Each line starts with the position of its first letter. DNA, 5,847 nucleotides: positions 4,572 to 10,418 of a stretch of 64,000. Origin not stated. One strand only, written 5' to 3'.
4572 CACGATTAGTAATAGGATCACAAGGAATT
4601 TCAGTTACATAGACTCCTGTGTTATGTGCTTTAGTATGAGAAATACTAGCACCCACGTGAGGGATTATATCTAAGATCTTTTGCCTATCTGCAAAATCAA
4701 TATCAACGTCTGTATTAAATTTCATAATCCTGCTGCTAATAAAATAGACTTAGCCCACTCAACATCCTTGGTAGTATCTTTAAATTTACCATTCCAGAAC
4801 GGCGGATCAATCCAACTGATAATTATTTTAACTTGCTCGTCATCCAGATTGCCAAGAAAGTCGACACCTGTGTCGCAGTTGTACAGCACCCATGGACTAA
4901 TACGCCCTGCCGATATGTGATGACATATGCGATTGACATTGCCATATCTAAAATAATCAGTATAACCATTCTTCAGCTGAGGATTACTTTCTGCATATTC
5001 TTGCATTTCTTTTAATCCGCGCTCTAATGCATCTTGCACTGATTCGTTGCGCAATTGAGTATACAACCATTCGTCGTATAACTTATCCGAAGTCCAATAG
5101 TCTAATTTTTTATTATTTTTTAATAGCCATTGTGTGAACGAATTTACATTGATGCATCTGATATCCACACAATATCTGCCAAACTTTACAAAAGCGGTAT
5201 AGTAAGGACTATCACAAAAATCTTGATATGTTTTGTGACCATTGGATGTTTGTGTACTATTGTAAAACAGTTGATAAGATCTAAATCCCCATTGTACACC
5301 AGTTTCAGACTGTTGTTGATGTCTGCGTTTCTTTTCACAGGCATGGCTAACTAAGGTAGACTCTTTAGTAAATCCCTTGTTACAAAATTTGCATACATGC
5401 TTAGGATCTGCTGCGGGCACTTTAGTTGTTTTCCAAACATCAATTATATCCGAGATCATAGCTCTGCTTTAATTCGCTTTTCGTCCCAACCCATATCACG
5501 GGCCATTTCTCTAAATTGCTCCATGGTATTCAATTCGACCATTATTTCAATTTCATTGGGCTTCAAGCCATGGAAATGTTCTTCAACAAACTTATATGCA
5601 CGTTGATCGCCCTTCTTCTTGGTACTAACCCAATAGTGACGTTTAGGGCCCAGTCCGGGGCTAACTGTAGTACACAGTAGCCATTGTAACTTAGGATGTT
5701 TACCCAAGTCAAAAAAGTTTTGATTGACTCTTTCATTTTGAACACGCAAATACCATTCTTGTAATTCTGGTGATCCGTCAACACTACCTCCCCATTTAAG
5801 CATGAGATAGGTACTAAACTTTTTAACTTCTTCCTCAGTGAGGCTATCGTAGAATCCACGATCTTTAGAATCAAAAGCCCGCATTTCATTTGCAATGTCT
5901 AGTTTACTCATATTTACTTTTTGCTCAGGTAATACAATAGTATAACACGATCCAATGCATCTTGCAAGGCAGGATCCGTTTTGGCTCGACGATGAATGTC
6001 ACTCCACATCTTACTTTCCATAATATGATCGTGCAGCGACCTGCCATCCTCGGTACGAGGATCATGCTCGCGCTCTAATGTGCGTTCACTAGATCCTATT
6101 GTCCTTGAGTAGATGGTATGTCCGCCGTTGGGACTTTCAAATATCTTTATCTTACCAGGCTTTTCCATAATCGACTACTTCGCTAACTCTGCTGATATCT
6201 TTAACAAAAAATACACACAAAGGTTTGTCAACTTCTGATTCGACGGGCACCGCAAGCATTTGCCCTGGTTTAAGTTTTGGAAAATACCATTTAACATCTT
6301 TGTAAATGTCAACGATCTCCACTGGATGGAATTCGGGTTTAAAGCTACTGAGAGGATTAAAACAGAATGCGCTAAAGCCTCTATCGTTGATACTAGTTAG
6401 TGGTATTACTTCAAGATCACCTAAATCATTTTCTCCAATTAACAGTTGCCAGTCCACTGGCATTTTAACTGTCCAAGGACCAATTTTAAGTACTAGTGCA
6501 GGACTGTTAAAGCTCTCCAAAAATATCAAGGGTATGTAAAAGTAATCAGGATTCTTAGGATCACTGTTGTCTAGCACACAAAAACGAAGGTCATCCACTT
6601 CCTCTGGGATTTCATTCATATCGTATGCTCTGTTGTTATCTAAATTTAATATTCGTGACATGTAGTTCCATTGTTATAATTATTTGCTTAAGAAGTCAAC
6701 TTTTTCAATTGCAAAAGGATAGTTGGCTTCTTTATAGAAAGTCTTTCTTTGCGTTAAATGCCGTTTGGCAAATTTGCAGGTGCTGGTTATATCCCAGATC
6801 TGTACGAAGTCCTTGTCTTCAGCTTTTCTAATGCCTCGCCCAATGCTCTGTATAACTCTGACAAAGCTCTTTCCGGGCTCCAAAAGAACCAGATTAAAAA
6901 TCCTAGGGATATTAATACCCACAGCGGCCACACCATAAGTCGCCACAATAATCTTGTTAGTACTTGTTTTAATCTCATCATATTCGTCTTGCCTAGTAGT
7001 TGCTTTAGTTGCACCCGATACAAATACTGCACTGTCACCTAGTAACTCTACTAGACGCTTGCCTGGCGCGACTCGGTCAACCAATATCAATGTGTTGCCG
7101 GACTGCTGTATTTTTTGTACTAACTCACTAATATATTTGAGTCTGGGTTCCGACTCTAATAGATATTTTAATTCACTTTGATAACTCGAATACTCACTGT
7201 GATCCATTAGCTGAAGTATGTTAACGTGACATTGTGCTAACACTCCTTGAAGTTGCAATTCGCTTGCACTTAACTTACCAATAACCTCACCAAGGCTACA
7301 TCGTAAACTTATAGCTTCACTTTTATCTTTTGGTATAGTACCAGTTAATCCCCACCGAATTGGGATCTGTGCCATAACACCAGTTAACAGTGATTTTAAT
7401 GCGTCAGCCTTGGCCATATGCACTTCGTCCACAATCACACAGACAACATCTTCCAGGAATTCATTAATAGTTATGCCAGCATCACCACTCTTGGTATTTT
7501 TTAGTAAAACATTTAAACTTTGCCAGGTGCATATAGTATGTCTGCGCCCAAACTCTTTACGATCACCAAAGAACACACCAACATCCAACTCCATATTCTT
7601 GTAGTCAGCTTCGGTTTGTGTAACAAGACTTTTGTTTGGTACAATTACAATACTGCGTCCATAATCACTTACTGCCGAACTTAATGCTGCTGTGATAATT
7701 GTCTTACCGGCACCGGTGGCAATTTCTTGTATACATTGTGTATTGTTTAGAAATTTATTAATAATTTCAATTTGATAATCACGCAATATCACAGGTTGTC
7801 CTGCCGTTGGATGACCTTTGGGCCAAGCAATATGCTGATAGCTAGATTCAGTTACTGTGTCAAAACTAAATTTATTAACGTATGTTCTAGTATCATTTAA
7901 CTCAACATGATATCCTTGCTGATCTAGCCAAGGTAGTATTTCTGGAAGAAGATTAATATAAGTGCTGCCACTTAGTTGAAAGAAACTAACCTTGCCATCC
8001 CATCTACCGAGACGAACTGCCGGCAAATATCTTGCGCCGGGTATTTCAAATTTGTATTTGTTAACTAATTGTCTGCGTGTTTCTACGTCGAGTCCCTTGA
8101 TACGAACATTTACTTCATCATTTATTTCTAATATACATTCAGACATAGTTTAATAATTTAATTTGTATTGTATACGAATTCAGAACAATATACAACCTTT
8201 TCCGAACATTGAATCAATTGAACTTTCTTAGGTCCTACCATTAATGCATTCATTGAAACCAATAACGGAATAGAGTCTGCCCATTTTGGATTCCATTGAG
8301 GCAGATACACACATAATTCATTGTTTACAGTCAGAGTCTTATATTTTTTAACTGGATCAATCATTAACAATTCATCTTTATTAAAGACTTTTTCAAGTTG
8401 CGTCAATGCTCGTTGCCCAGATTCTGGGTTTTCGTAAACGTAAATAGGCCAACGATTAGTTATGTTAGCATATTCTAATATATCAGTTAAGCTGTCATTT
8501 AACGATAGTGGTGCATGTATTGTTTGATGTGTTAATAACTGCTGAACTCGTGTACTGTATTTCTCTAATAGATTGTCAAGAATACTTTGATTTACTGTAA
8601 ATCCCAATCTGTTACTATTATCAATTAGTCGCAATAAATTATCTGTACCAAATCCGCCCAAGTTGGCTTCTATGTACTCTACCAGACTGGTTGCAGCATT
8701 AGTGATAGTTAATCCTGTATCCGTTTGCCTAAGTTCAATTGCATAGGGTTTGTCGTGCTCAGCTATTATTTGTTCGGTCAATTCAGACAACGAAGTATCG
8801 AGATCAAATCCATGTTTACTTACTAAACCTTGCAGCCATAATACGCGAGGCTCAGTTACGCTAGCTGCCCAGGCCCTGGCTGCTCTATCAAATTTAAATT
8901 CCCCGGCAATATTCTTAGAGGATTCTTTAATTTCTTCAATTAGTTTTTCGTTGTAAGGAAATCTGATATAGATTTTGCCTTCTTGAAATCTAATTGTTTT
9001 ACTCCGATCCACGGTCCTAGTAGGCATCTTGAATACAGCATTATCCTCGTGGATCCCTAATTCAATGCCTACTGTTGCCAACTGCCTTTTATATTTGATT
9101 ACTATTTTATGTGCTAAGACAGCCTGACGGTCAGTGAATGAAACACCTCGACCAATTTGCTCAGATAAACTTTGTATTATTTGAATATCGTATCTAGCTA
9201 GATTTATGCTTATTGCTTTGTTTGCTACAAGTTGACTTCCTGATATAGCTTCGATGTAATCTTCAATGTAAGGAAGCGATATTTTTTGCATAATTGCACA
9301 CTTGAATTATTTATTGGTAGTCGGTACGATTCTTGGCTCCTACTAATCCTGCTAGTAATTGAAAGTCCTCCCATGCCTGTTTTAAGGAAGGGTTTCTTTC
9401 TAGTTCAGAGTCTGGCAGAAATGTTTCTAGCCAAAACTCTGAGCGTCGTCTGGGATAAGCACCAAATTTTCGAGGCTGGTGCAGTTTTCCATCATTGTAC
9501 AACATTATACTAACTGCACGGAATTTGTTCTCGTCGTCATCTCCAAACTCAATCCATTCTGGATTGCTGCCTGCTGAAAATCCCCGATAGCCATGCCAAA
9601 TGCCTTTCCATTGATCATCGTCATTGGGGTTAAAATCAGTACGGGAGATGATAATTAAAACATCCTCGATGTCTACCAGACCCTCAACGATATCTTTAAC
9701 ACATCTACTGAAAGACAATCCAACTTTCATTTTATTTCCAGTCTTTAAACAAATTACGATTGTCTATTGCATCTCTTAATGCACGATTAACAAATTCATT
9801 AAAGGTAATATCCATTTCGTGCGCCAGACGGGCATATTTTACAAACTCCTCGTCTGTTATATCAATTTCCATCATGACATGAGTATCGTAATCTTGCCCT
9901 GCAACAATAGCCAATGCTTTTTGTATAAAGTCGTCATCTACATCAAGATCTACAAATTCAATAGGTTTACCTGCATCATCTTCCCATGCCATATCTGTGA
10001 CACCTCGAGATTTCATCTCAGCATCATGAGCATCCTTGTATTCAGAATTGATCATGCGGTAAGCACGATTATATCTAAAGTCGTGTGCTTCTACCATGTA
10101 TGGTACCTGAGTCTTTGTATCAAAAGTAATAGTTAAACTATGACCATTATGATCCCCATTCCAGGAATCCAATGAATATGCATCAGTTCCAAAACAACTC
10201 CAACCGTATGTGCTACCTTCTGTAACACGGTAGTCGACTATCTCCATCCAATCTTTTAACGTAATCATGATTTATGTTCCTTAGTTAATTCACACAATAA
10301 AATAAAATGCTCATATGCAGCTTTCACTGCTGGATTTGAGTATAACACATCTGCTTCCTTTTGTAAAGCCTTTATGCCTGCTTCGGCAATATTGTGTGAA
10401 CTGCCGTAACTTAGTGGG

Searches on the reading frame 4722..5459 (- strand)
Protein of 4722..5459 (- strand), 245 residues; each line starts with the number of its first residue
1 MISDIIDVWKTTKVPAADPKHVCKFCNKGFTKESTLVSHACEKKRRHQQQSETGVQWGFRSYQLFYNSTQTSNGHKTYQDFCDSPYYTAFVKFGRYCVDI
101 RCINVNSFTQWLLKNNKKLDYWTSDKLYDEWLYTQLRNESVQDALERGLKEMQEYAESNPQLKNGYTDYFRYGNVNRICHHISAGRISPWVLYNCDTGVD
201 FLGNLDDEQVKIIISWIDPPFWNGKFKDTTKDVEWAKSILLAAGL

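Call 65: search_protein_families(library=pfam, max_evalue=1, proteins=[window:4722-5459:-])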
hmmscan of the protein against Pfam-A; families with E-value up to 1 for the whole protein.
window:4722-5459:- (245 aa): 3 families
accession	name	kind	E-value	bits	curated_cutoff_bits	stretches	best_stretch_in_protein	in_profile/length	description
PF12171.14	zf-C2H2_jaz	-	0.0044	17.6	22.6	1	21-39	2-20/27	Zinc-finger double-stranded RNA-binding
PF12874.13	zf-met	-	0.012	16.4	21.2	1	22-39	2-19/25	Zinc-finger of C2H2 type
PF00096.32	zf-C2H2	-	0.029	15.3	25.2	1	21-40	1-20/23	Zinc finger, C2H2 type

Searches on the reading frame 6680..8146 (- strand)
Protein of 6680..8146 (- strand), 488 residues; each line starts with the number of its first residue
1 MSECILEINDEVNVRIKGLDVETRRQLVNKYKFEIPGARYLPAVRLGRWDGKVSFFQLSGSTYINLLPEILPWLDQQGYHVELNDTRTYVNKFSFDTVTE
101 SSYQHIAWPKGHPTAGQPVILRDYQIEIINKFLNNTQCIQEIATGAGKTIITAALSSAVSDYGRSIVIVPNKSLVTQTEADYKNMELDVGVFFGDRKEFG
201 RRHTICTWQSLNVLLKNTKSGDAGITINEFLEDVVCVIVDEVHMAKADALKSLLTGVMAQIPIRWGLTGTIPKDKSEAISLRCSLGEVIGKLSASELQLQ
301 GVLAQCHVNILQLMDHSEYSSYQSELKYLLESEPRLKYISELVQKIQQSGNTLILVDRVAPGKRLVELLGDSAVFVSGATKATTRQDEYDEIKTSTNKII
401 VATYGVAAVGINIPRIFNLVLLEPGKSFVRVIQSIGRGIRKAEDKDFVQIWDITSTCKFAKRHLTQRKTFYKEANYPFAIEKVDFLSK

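Call 39: search_protein_families(library=phrogs, max_evalue=0.00001, proteins=[window:6680-8146:-])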
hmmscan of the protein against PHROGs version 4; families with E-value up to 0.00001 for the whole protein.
window:6680-8146:- (488 aa): 7 families
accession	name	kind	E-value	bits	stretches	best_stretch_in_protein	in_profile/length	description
phrog_16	-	DNA, RNA and nucleotide metabolism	2.2e-75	255.6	1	69-473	249-614/986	DNA helicase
phrog_9690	-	DNA, RNA and nucleotide metabolism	6.4e-54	184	1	227-483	34-304/306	DNA helicase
phrog_16259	-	DNA, RNA and nucleotide metabolism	7.4e-29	102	1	7-277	7-267/330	DNA helicase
phrog_62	-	DNA, RNA and nucleotide metabolism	8.4e-19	67.6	1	118-270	694-848/1881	DNA helicase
phrog_17901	-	DNA, RNA and nucleotide metabolism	6.5e-13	50.1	1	394-483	8-103/109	DNA helicase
phrog_2488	-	DNA, RNA and nucleotide metabolism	1.4e-09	38.2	1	111-185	19-94/579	DNA helicase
phrog_14619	-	DNA, RNA and nucleotide metabolism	6.8e-06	26.8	0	37-154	39-153/314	DNA helicase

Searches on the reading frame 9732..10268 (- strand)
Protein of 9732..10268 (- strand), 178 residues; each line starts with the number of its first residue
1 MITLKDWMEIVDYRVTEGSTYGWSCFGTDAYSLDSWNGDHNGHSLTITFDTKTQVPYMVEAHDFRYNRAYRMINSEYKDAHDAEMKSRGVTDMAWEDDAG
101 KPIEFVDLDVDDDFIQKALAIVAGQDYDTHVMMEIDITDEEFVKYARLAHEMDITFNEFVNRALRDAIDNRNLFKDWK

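Call 28: search_protein_families(library=pfam, max_evalue=0.01, proteins=[window:9732-10268:-])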
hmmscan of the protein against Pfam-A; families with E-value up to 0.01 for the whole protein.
window:9732-10268:- (178 aa): 0 families

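Call 65: search_protein_families(library=pfam, max_evalue=1, proteins=[window:9732-10268:-])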
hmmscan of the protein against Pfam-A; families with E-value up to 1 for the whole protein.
window:9732-10268:- (178 aa): 1 family
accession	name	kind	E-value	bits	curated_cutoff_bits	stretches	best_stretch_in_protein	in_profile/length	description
PF09957.15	VapB_antitoxin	-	0.14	12.5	23.4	0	107-122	4-19/47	Bacterial antitoxin of type II TA system, VapB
